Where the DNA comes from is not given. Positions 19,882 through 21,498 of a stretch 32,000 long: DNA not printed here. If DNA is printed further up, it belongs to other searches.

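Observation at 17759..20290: Tandem array of four 5' modules of one gene alternating with membrane-protein genes; polarity opposite to classical orphan CT/immunity arrays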

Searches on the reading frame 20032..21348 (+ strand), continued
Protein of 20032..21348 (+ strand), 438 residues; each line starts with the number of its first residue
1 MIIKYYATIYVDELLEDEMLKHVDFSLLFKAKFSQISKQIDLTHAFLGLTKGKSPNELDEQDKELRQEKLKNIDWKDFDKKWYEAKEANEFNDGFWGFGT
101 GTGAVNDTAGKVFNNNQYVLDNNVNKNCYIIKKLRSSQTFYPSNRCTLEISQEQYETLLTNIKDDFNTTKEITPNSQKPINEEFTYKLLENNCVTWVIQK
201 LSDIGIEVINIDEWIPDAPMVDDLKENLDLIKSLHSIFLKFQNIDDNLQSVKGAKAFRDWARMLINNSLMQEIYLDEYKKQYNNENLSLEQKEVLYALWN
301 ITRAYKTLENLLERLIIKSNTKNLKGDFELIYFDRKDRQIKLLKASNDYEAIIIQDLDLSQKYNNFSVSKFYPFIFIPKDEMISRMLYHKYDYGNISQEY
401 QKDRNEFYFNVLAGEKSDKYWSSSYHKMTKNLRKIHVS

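Call 44: find_encoding_contigs(protein=P0098, flank=10000, max_places=2)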
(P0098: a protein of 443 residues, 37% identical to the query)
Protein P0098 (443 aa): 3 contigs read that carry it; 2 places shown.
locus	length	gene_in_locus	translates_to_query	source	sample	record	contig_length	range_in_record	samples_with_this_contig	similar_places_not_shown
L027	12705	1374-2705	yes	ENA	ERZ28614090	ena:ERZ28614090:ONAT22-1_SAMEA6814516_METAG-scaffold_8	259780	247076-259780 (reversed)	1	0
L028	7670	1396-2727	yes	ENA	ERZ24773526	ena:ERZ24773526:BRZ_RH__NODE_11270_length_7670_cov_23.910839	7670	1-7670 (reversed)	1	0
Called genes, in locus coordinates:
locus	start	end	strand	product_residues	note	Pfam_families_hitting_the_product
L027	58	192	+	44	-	-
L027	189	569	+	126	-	-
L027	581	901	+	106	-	-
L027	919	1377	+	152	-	-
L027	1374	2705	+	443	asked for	-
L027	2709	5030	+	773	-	-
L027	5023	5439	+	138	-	-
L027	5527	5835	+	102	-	-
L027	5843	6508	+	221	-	PF14113:Tae4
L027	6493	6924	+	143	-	-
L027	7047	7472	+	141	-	-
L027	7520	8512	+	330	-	-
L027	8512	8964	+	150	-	-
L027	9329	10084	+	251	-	PF14113:Tae4 (weak)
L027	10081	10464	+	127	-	-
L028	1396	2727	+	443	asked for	-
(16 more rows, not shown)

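Call 45: find_encoding_contigs(protein=P0083, flank=10000, max_places=2)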
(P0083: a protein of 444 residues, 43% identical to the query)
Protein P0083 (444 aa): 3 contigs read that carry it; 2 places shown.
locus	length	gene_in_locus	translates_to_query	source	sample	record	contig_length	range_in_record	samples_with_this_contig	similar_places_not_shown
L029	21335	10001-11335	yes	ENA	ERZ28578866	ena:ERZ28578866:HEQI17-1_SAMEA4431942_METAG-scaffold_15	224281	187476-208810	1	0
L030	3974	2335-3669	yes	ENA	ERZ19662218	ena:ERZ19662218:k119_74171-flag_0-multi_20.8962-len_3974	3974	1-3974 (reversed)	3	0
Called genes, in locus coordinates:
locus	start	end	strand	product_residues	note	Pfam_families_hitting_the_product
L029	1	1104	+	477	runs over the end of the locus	PF00294:PfkB, PF08543:Phos_pyr_kin (weak), PF01467:CTP_transf_like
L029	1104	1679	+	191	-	PF13580:SIS_2, PF01380:SIS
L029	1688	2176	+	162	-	-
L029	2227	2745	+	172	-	PF00989:PAS (weak), PF08447:PAS_3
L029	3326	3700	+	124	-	-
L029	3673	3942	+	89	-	-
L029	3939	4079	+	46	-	-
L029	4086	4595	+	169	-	-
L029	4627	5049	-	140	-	-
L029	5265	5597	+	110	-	-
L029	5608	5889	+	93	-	-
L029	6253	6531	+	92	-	-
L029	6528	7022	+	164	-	-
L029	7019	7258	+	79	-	-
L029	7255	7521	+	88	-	-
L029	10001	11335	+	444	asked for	-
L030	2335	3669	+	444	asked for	-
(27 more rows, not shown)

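Call 64: search_dna_similar(query=window:20032-21348:+, collection=plasmids, mode=protein, max_rows=15)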
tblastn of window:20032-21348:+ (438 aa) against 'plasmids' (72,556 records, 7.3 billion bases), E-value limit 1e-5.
Records with a match: 37; places in all: 86; records where one place covers at least 80% of the query: 27.
Best place of each record, by identity: 80-90% 4; 60-80% 29; <60% 4.
By first word of the organism name: Campylobacter 36; Helicobacter 1.
By predicted mobility (MOB-suite, as given by PLSDB): non-mobilizable 23; conjugative 13; mobilizable 1.
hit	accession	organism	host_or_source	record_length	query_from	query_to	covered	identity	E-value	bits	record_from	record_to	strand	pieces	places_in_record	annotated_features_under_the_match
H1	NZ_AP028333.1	Campylobacter jejuni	Homo sapiens,feces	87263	2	438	100%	72.2%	3e-162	599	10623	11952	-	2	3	hypothetical protein (x3)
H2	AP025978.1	Campylobacter jejuni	Homo sapiens,feces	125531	2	438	100%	72.1%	3e-161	595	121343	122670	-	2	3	hypothetical protein (x3)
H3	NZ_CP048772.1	Campylobacter jejuni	cell culture,duck meat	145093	2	438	100%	72.1%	0e+0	590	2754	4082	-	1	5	hypothetical protein (x2)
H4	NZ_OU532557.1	Campylobacter coli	Gallus gallus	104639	2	438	100%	72.1%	0e+0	589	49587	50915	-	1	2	hypothetical protein (x2)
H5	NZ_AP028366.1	Campylobacter jejuni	Homo sapiens,feces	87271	2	438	100%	72.0%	0e+0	649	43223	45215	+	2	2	hypothetical protein (x3)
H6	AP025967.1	Campylobacter jejuni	Homo sapiens,feces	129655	2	438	100%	71.8%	0e+0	587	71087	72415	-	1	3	hypothetical protein (x2)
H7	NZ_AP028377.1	Campylobacter jejuni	Homo sapiens,feces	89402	2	438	100%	71.8%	0e+0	587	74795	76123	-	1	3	hypothetical protein (x2)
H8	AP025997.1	Campylobacter jejuni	Homo sapiens,feces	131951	2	438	100%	71.4%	0e+0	581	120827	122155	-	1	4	hypothetical protein (x2)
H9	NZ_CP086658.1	Campylobacter coli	Macaca mulatta,Feces,feces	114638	2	438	100%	69.2%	3e-162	591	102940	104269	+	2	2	hypothetical protein (x2)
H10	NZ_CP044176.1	Campylobacter coli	-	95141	2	438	100%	69.1%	0e+0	656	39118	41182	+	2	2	hypothetical protein (x3)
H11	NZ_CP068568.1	Campylobacter jejuni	culture,anal swab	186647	2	438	92%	73.9%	4e-163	673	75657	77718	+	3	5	hypothetical protein (x4)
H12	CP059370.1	Campylobacter coli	human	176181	3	438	100%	67.7%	2e-168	593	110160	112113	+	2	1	hypothetical protein (x4)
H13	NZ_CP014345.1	Campylobacter jejuni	Homo sapiens,enteritis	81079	3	438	100%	67.3%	2e-166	587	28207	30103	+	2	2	hypothetical protein (x3)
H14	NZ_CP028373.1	Campylobacter jejuni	Homo sapiens,stool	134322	3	438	100%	67.1%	2e-168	531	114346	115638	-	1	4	hypothetical protein (x2)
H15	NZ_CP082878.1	Campylobacter coli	-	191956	3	438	100%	67.1%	2e-168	531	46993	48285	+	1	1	hypothetical protein (x2)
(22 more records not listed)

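Call 65: get_annotated_region(hit=H3, flank=9000)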
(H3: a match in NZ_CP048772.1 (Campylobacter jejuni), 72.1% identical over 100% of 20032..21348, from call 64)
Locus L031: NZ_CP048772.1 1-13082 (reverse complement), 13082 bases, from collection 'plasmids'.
description: Campylobacter jejuni strain ZS007 plasmid pCJ145K, complete sequence
organism: Campylobacter jejuni (NCBI taxid 197)
taxonomy: Bacteria; Campylobacterota; Epsilonproteobacteria; Campylobacterales; Campylobacteraceae; Campylobacter; Campylobacter jejuni
host: -; source: cell culture,duck meat; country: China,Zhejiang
typing (MOB-suite, as given by PLSDB): non-mobilizable
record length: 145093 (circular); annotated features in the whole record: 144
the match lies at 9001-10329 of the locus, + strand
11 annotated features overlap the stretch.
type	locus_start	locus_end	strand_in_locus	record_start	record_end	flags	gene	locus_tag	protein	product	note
CDS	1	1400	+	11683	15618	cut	-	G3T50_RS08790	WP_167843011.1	hypothetical protein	-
CDS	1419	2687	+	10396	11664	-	-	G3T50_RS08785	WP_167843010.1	hypothetical protein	-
CDS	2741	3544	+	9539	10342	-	-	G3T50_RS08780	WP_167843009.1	hypothetical protein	-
CDS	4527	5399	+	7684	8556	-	-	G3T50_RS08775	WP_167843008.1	replication/maintenance protein RepL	GO:0006260 - DNA replication [Evidence IEA]; GO:0006276 - plasmid maintenance [Evidence IEA]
CDS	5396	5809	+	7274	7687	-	-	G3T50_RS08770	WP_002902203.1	PIN domain-containing protein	-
CDS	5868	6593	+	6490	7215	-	-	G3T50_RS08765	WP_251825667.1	hypothetical protein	-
CDS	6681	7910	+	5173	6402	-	-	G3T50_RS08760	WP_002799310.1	DUF5710 domain-containing protein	-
CDS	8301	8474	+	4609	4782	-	-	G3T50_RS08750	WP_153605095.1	hypothetical protein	-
CDS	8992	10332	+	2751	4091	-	-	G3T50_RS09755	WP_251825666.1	hypothetical protein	-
CDS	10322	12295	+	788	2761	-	-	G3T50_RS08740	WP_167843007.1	hypothetical protein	-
CDS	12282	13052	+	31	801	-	-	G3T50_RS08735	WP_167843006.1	hypothetical protein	-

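Call 67: get_annotated_region(hit=H11, flank=7000)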
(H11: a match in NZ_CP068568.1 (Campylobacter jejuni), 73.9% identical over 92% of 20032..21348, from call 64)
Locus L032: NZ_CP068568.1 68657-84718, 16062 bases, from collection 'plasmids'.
description: Campylobacter jejuni strain CC19PF065 plasmid pPF065-186, complete sequence
organism: Campylobacter jejuni (NCBI taxid 197)
taxonomy: Bacteria; Campylobacterota; Epsilonproteobacteria; Campylobacterales; Campylobacteraceae; Campylobacter; Campylobacter jejuni
host: -; source: culture,anal swab; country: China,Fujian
typing (MOB-suite, as given by PLSDB): non-mobilizable
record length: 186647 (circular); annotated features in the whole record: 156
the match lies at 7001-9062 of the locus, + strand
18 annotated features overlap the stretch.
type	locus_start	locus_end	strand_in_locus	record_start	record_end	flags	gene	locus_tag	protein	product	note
CDS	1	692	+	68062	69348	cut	-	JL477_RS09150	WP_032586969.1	hypothetical protein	-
CDS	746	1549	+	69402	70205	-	-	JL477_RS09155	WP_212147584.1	hypothetical protein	-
CDS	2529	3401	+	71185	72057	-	-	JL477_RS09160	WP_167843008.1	replication/maintenance protein RepL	GO:0006260 - DNA replication [Evidence IEA]; GO:0006276 - plasmid maintenance [Evidence IEA]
CDS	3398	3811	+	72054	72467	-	-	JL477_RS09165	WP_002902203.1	PIN domain-containing protein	-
CDS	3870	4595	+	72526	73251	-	-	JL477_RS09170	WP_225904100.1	hypothetical protein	-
CDS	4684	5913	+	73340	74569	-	-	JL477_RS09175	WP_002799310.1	DUF5710 domain-containing protein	-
CDS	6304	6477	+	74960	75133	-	-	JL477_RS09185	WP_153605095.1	hypothetical protein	-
CDS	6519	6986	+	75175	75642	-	-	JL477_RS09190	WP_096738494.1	hypothetical protein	-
CDS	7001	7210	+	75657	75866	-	-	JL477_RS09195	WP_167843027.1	hypothetical protein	-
CDS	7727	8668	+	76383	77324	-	-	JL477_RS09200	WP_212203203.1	hypothetical protein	-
CDS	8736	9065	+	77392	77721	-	-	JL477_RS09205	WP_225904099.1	hypothetical protein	-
CDS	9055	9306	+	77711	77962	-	-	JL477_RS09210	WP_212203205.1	hypothetical protein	-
CDS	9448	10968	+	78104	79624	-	-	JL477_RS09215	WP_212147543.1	DUF6402 family protein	-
CDS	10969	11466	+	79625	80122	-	-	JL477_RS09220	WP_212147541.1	hypothetical protein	-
CDS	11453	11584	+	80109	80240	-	-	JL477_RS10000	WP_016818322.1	hypothetical protein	-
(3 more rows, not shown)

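Call 68: get_annotated_region(hit=H5, flank=7000)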
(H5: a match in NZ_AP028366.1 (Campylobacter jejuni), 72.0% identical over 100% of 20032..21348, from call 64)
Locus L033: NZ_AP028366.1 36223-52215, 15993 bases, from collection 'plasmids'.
description: Campylobacter jejuni strain BCH-10632 plasmid pT6SS_BCH10632, complete sequence
organism: Campylobacter jejuni (NCBI taxid 197)
taxonomy: Bacteria; Campylobacterota; Epsilonproteobacteria; Campylobacterales; Campylobacteraceae; Campylobacter; Campylobacter jejuni
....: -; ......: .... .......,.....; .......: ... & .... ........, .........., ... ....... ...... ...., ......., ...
typing (MOB-suite, as given by PLSDB): non-mobilizable
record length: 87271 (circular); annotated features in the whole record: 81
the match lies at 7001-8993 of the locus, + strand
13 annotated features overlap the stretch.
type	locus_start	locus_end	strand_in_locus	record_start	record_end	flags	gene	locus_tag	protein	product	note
CDS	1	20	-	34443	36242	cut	-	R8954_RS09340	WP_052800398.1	AAA family ATPase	-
CDS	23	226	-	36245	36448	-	-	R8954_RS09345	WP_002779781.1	type II toxin-antitoxin system HicA family toxin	-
CDS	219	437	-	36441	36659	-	-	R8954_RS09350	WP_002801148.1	type II toxin-antitoxin system HicB family antitoxin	-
CDS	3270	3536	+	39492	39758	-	-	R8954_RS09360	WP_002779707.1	hypothetical protein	-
CDS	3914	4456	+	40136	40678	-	-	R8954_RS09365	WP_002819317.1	NYN domain-containing protein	-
CDS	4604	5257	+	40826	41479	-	-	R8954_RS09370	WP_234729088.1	hypothetical protein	-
CDS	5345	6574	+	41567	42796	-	-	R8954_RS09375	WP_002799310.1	DUF5710 domain-containing protein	-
CDS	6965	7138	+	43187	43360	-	-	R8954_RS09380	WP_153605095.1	hypothetical protein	-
CDS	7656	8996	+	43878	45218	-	-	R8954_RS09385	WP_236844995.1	hypothetical protein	-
CDS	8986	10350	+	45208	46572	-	-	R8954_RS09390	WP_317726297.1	hypothetical protein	-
CDS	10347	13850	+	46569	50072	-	-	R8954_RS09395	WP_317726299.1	hypothetical protein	-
CDS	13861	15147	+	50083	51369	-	-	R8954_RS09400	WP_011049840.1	hypothetical protein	-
CDS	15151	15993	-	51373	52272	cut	-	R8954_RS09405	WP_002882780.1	FHA domain-containing protein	-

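Call 69: get_annotated_region(hit=H10, flank=7000)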
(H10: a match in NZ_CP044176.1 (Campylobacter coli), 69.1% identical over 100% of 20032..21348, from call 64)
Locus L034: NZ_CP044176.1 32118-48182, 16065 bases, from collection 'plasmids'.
description: Campylobacter coli strain AR-0411 plasmid pAR-0411, complete sequence
organism: Campylobacter coli (NCBI taxid 195)
taxonomy: Bacteria; Campylobacterota; Epsilonproteobacteria; Campylobacterales; Campylobacteraceae; Campylobacter; Campylobacter coli
host: -; source: -; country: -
typing (MOB-suite, as given by PLSDB): non-mobilizable
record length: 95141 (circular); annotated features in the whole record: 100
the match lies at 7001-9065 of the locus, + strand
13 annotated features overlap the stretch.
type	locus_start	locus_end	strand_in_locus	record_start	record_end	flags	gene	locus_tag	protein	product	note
CDS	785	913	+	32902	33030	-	-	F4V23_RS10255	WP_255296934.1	hypothetical protein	-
CDS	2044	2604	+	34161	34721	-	-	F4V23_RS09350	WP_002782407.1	hypothetical protein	-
CDS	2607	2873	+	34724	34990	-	-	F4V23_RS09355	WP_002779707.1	hypothetical protein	-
CDS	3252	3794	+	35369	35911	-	-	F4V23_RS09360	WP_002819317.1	NYN domain-containing protein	-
CDS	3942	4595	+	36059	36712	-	-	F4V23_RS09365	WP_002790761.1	hypothetical protein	-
CDS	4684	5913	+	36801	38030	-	-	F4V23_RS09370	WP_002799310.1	DUF5710 domain-containing protein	-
CDS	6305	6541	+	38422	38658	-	-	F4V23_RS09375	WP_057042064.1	hypothetical protein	-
CDS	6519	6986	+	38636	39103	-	-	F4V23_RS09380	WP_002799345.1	hypothetical protein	-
CDS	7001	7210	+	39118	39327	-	-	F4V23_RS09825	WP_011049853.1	hypothetical protein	-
CDS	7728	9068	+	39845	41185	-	-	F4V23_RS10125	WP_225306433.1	hypothetical protein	-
CDS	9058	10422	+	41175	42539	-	-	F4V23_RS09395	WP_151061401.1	hypothetical protein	-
CDS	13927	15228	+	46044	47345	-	-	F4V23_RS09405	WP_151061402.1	hypothetical protein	-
CDS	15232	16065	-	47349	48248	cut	-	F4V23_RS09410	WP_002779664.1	FHA domain-containing protein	-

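Call 70: get_annotated_region(hit=H13, flank=7000)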
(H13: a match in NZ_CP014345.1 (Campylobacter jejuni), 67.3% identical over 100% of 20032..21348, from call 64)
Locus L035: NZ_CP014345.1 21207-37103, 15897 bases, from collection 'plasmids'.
description: Campylobacter jejuni strain RM3194 voucher USDA:NWG_RM3194-1 plasmid unnamed, complete sequence
organism: Campylobacter jejuni (NCBI taxid 197)
taxonomy: Bacteria; Campylobacterota; Epsilonproteobacteria; Campylobacterales; Campylobacteraceae; Campylobacter; Campylobacter jejuni
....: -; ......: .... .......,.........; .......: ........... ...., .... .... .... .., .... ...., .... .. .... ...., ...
typing (MOB-suite, as given by PLSDB): non-mobilizable
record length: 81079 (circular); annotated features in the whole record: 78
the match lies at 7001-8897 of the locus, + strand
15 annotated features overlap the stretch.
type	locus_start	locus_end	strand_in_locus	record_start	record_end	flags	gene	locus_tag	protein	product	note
CDS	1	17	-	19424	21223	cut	-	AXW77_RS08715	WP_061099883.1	AAA family ATPase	-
CDS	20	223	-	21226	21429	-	-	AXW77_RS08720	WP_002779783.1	type II toxin-antitoxin system HicA family toxin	-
CDS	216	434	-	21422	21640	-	-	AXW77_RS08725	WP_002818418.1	type II toxin-antitoxin system HicB family antitoxin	-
CDS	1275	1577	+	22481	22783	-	-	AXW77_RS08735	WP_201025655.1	hypothetical protein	-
CDS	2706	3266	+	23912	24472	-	-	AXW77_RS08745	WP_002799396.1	hypothetical protein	-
CDS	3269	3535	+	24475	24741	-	-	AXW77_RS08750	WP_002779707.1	hypothetical protein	-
CDS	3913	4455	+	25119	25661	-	-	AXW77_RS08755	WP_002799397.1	NYN domain-containing protein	-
CDS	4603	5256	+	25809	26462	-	-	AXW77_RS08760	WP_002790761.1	hypothetical protein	-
CDS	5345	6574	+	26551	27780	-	-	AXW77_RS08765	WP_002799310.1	DUF5710 domain-containing protein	-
CDS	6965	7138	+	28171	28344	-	-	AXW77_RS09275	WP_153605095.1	hypothetical protein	-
CDS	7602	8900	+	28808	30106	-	-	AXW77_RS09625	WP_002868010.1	hypothetical protein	-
CDS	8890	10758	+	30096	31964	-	-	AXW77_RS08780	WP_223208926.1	hypothetical protein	-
CDS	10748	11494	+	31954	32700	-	-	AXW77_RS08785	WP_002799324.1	hypothetical protein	-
CDS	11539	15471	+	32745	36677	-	-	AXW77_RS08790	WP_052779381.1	hypothetical protein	-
CDS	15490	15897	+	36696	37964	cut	-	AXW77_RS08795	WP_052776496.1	hypothetical protein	-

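Call 82: search_protein_representatives(alignment_id=A2)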
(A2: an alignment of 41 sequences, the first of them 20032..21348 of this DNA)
Query: 41 sequences, 422 profile positions. Proteins with E-value up to 0.001 (for the whole library): 82; up to 1e-10: 50; up to 1e-30: 25. The best 82 are listed.
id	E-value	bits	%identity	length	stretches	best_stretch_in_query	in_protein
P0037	4.0e-165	566.5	-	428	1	1-420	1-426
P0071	5.5e-161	552.9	-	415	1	1-421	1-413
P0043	3.7e-159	546.9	-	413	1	1-420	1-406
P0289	2.1e-155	534.4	-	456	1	1-419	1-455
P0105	3.8e-152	523.7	-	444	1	17-420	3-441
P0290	1.7e-134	465.6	-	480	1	1-419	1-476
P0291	2.3e-113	396.0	-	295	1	135-420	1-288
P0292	3.4e-96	339.4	-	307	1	1-290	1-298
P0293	2.0e-87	310.5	-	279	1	85-339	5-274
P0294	4.2e-86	306.2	-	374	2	1-246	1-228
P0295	8.1e-82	292.0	-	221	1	24-232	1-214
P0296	2.1e-81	290.7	-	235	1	192-421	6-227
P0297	8.0e-80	285.5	-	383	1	1-419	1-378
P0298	3.3e-73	263.7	-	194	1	43-213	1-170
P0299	6.9e-59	216.5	-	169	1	261-420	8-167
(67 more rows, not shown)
